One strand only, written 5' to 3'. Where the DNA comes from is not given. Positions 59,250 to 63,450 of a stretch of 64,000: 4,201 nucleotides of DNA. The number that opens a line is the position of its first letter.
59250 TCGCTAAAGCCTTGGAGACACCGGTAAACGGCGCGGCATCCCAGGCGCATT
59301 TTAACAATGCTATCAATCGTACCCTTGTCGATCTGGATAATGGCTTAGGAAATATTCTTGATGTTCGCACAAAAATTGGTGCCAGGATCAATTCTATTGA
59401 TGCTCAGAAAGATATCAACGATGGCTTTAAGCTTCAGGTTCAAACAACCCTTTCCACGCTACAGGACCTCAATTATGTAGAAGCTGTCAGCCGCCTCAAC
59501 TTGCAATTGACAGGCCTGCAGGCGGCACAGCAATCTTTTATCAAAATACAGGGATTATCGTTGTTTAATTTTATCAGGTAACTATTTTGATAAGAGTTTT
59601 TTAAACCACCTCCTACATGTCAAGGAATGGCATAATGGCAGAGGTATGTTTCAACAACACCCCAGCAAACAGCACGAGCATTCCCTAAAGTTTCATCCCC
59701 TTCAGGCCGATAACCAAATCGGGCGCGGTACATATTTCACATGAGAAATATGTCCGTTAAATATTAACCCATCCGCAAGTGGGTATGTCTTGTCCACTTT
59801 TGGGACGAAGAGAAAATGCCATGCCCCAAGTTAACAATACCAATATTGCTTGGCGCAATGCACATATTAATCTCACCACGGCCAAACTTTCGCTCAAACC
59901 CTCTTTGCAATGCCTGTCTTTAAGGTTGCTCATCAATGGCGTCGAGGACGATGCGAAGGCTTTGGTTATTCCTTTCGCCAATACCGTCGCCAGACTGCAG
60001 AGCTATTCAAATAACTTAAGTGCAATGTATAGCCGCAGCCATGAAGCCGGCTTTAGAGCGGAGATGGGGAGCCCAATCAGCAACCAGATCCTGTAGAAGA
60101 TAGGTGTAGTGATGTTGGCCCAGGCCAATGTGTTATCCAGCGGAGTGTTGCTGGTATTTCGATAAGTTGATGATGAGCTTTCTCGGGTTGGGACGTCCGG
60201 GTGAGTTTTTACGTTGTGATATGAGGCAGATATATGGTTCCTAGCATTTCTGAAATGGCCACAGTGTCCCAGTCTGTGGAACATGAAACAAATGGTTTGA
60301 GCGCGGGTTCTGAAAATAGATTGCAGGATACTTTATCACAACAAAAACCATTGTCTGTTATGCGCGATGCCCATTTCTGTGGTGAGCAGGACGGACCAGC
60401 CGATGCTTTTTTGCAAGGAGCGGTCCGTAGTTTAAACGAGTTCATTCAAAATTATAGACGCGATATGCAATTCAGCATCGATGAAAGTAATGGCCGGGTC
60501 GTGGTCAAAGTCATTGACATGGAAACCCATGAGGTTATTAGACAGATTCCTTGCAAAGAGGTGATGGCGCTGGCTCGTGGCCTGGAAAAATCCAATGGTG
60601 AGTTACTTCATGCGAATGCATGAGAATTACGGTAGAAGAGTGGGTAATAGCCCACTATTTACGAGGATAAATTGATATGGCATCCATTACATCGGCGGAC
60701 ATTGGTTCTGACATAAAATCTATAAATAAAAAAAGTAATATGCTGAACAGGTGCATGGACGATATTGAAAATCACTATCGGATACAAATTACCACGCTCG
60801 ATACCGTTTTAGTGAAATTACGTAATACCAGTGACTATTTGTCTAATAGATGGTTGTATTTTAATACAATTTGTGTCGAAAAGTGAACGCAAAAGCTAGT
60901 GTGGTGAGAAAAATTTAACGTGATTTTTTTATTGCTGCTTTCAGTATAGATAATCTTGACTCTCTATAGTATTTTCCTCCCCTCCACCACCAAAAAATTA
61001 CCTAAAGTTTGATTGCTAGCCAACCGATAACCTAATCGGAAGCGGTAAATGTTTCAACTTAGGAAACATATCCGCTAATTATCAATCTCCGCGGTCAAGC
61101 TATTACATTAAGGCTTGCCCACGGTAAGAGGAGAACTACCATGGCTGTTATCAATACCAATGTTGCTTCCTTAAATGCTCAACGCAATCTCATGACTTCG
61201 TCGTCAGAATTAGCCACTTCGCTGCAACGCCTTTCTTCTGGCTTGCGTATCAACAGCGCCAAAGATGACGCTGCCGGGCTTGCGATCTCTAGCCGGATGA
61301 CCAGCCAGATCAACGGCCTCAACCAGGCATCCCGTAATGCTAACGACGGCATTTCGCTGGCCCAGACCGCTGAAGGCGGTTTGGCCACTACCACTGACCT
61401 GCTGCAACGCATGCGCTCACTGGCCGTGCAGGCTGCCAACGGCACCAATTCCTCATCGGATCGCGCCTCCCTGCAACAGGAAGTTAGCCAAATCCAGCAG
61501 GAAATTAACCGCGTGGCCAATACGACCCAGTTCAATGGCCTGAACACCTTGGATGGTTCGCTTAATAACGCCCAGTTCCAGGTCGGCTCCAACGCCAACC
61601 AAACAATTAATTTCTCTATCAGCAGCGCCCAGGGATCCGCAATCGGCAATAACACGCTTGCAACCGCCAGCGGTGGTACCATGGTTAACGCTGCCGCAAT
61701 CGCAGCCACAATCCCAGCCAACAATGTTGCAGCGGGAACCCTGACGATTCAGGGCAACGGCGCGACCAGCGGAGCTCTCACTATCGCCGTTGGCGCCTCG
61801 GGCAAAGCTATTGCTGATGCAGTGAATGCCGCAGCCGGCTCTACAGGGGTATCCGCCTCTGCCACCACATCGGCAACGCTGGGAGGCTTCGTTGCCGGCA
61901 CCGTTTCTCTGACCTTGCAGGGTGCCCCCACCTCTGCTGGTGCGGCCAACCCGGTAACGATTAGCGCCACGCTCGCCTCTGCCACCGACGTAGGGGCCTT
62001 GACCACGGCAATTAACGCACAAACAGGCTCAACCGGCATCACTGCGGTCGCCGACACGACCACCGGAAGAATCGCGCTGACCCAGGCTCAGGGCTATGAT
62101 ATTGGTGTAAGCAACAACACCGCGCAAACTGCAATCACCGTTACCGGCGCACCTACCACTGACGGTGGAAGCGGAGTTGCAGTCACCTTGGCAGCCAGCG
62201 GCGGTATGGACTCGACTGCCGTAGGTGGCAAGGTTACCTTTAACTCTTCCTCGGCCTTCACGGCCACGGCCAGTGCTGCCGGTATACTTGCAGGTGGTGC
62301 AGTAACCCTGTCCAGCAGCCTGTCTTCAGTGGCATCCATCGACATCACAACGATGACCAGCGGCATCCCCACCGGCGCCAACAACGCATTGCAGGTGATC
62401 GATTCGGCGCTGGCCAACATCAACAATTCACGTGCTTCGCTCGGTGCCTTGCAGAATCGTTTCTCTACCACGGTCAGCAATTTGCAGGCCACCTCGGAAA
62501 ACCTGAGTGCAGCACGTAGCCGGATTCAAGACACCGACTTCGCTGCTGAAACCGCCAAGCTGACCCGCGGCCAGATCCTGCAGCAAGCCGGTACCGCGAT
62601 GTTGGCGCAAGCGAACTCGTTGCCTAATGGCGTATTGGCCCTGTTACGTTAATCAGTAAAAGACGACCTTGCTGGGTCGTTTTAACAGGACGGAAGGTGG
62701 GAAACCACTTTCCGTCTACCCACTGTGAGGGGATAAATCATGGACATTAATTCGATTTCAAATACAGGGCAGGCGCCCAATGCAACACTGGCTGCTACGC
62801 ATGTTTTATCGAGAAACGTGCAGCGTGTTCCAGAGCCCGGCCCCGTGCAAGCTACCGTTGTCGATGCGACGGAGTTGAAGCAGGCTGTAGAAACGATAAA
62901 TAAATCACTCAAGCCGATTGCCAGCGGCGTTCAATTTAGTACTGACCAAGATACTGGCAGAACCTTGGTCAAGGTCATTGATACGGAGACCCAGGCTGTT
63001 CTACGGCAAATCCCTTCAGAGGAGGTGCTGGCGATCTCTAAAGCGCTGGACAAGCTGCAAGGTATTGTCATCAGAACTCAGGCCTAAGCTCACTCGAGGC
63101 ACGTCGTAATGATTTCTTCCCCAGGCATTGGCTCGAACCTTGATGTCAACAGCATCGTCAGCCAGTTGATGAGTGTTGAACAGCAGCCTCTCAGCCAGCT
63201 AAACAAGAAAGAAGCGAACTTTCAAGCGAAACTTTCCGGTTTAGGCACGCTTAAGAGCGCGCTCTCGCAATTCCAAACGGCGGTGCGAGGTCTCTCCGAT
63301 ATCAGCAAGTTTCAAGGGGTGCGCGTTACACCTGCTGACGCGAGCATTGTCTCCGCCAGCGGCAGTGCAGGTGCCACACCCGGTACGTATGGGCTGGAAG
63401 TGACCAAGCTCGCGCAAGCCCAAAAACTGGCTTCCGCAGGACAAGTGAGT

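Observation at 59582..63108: Tandemly duplicated sigma28-promoter/leader/flagellin-N/flaG module with a decayed first flagellin copy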

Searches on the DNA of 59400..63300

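Call 24: search_rna_families(source=window, start=59400, end=63300, threshold=evalue, max_evalue=5)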
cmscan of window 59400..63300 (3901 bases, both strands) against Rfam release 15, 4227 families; matches with E-value up to 5: 1.
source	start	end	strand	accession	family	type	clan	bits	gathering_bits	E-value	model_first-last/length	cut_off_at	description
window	60166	60191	+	RF01136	sR28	Gene; snRNA; snoRNA; CD-box;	-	15.5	39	0.9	1-55/55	no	Small nucleolar RNA sR28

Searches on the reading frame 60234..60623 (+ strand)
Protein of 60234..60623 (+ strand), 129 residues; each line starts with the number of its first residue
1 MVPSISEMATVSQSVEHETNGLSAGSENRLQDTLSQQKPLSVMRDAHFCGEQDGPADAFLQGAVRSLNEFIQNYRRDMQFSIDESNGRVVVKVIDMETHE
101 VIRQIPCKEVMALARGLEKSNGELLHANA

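Call 6: search_protein_families(library=pfam, proteins=[window:60234-60623:+], max_evalue=1)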
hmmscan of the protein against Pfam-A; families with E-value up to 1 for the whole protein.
window:60234-60623:+ (129 aa): 3 families
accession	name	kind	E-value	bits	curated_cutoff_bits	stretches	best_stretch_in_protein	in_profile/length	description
PF03646.20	FlaG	-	3.8e-19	69.1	23.8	1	57-125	31-99/101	FlaG protein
PF10357.16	WH_KIN17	-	0.072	13.5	25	1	65-118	55-108/119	KIN17 WH-like domain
PF25509.1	DUF7916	-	0.12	11.8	27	1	68-112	6-50/296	Domain of unknown function (DUF7916)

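Call 7: find_related_loci(query=window:60234-60623:+, collection=genome_contigs, flank=6000)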
Query window:60234-60623:+ (129 aa) in genome_contigs; peptide patterns used: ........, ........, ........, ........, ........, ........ (x = any residue, [..] = any of these).
45 stretches matched a pattern; 2 encode a relative of the query (tblastn E <= 1e-3); 2 distinct loci.
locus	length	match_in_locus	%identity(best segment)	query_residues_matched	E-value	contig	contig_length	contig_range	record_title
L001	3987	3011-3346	77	1-117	1e-54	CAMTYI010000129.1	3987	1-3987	MAG: uncultured Gammaproteobacteria bacterium isolate G02_MAG_00007 genome assembly, contig: G02_MAG_00007_000000000182,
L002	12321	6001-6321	69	1-117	2e-47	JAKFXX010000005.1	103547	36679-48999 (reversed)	MAG: Gammaproteobacteria bacterium isolate ND4_Bin_8 ND4_0000007, whole genome shotgun sequence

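Call 12: find_related_loci(query=window:60234-60623:+, collection=metagenome_contigs, flank=4000)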
Query window:60234-60623:+ (129 aa) in metagenome_contigs; peptide patterns used: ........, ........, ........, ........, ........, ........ (x = any residue, [..] = any of these).
63 stretches matched a pattern, but none encodes a relative of the query by tblastn (E <= 1e-3).

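Call 13: find_homologous_proteins(query=window:60234-60623:+, max_evalue=0.00001)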
Query window:60234-60623:+ (129 aa): 17 proteins with E <= 0.00001 among 28 candidates.
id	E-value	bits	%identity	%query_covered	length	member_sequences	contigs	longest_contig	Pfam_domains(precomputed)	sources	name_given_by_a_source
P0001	7.1e-51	189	75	100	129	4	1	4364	PF03646.21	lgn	-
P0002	7.3e-50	186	100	67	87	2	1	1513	PF03646.21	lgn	-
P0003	8.9e-48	179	76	91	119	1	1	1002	PF03646.21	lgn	-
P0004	2.1e-44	168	75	91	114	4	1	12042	PF03646.21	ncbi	-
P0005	3.7e-36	142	69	91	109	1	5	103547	PF03646.21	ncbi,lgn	-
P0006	1.8e-15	75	56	57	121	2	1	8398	PF03646.21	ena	-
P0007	4.4e-10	58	47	55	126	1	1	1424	PF03646.21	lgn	-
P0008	1.3e-7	50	48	52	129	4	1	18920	PF03646.21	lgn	-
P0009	1.7e-7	49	48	52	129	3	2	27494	PF03646.21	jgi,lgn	-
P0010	1.8e-7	49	45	55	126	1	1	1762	PF03646.21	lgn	-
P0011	2.1e-7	49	45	55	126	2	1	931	PF03646.21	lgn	-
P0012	2.6e-7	49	52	48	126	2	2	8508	PF03646.21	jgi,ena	jgi:flagellar protein FlaG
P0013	2.9e-7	49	48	50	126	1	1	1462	PF03646.21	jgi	jgi:flagellar protein FlaG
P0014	3.4e-7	48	52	47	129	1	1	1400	PF03646.21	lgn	-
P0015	3.6e-7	48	47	50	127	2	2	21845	PF03646.21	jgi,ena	-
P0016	5.3e-7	48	44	55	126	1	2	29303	PF03646.21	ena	-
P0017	5.3e-7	48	48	50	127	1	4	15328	PF03646.21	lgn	-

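Call 14: find_encoding_contigs(protein=P0001, flank=5000, max_places=3)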
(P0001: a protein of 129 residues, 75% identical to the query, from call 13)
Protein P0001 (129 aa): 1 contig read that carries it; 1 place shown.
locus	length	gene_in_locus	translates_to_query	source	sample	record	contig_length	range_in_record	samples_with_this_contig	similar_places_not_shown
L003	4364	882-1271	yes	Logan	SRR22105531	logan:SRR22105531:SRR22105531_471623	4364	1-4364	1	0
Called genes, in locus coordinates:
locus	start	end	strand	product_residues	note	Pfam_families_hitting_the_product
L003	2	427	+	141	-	?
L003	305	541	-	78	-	-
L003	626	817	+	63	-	-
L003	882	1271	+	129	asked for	PF03646:FlaG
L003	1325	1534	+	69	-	-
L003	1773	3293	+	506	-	PF00669:Flagellin_N, PF07196:Flagellin_IN (weak), PF00700:Flagellin_C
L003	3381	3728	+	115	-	PF03646:FlaG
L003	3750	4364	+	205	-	?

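Call 15: find_encoding_contigs(protein=P0004, flank=6000, max_places=3)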
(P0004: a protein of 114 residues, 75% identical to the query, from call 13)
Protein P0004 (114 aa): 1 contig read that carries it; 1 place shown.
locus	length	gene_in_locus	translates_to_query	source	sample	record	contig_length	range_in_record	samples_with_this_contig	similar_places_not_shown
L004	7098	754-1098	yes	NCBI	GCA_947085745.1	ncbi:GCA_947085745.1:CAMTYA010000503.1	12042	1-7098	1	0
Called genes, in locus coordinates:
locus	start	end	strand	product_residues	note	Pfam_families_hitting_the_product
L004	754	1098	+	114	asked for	PF03646:FlaG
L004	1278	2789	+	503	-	PF00669:Flagellin_N, PF07196:Flagellin_IN (weak), PF00700:Flagellin_C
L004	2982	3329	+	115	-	PF03646:FlaG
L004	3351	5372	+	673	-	PF02465:FliD_N, PF07195:FliD_C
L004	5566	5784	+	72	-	PF07195:FliD_C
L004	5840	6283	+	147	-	PF02561:FliS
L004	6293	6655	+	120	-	PF05400:FliT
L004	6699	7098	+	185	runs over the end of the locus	PF16823:tPilZ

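Call 16: find_encoding_contigs(protein=P0006, flank=6000, max_places=3)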
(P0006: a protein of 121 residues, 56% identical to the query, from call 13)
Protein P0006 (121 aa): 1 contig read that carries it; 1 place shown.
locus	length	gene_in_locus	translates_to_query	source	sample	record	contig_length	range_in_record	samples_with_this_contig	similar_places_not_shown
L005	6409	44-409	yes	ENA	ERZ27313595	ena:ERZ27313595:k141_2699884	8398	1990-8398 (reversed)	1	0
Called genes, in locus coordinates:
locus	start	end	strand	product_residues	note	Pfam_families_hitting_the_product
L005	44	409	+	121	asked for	PF03646:FlaG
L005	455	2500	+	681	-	PF02465:FliD_N, PF07195:FliD_C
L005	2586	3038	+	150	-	PF02561:FliS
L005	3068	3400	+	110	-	PF05400:FliT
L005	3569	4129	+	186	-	PF16823:tPilZ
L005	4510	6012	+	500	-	PF06490:FleQ, PF00158:Sigma54_activat, PF14532:Sigma54_activ_2, PF07728:AAA_5, PF25601:AAA_lid_14, PF02954:HTH_8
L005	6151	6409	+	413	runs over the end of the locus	PF00989:PAS (weak), PF13188:PAS_8 (weak), PF00512:HisKA, PF02518:HATPase_c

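Call 40: find_encoding_contigs(protein=P0009, flank=4000, max_places=2)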
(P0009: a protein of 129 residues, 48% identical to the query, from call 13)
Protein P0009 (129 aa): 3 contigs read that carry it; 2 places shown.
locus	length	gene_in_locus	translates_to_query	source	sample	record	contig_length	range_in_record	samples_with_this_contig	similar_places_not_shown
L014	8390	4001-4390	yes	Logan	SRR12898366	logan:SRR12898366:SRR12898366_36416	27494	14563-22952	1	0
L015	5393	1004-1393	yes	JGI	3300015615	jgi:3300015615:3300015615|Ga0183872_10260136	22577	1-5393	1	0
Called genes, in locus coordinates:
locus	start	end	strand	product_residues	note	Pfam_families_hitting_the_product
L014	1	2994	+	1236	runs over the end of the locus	PF13524:Glyco_trans_1_2 (faint), PF13692:Glyco_trans_1_4 (faint)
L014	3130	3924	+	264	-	PF00669:Flagellin_N, PF00700:Flagellin_C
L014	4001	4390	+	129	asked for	PF03646:FlaG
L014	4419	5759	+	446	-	PF02465:FliD_N, PF07196:Flagellin_IN, PF07195:FliD_C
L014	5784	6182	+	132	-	PF02561:FliS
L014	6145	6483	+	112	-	-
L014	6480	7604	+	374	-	PF02120:Flg_hook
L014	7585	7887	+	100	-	PF01312:Bac_export_2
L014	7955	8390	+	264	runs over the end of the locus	PF07317:PilZN, PF07238:PilZ (weak)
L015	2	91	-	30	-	?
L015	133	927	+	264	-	PF00669:Flagellin_N, PF00700:Flagellin_C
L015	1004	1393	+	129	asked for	PF03646:FlaG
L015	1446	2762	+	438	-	PF02465:FliD_N, PF07196:Flagellin_IN, PF07195:FliD_C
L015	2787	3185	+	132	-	PF02561:FliS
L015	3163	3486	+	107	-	-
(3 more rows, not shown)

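Call 41: find_encoding_contigs(protein=P0016, flank=4000, max_places=2)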
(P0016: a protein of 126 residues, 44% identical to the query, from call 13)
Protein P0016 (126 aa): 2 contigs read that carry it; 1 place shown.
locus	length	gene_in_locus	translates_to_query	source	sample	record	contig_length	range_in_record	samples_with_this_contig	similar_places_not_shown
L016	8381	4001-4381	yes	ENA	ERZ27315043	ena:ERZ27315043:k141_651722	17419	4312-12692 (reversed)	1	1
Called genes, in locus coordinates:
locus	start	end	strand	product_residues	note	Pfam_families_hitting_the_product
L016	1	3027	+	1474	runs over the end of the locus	PF08241:Methyltransf_11, PF08242:Methyltransf_12, PF13489:Methyltransf_23, PF13649:Methyltransf_25, PF00535:Glycos_transf_2, PF13641:Glyco_tranf_2_3 (faint)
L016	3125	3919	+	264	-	PF00669:Flagellin_N, PF00700:Flagellin_C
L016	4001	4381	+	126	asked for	PF03646:FlaG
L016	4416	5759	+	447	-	PF02465:FliD_N, PF07195:FliD_C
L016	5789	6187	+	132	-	PF02561:FliS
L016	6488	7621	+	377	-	PF02120:Flg_hook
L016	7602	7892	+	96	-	PF01312:Bac_export_2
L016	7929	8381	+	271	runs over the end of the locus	PF07317:PilZN, PF07238:PilZ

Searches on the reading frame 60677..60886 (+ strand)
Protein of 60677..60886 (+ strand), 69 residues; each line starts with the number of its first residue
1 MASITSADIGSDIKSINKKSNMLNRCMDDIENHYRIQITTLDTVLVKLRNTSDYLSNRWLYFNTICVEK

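Call 6: search_protein_families(library=pfam, proteins=[window:60677-60886:+], max_evalue=1)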
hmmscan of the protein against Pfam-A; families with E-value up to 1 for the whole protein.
window:60677-60886:+ (69 aa): 2 families
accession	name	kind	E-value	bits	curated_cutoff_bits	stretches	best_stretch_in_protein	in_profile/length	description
PF07195.17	FliD_C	-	0.009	15.9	25.4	1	6-48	192-234/236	Flagellar hook-associated protein 2 C-terminus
PF22975.2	EPS8_2nd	-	0.056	14.1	27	1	19-33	2-16/155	EPS8 spectrin-like domain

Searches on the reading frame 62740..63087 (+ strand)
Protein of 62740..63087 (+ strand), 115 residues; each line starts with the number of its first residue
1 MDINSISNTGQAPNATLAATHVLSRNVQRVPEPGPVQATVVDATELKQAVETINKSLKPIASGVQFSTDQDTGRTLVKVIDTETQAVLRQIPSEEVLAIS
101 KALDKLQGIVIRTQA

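Call 6: search_protein_families(library=pfam, proteins=[window:62740-63087:+], max_evalue=1)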
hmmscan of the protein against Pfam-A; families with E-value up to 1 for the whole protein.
window:62740-63087:+ (115 aa): 3 families
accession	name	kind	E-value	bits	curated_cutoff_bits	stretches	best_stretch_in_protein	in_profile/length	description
PF03646.20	FlaG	-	1.3e-22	80.2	23.8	1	38-111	26-99/101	FlaG protein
PF04461.18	DUF520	-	0.022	15.3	23.2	1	61-110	94-143/161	Protein of unknown function (DUF520)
PF06833.16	MdcE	-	0.039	14.1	32.7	1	60-111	14-62/196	Malonate decarboxylase gamma subunit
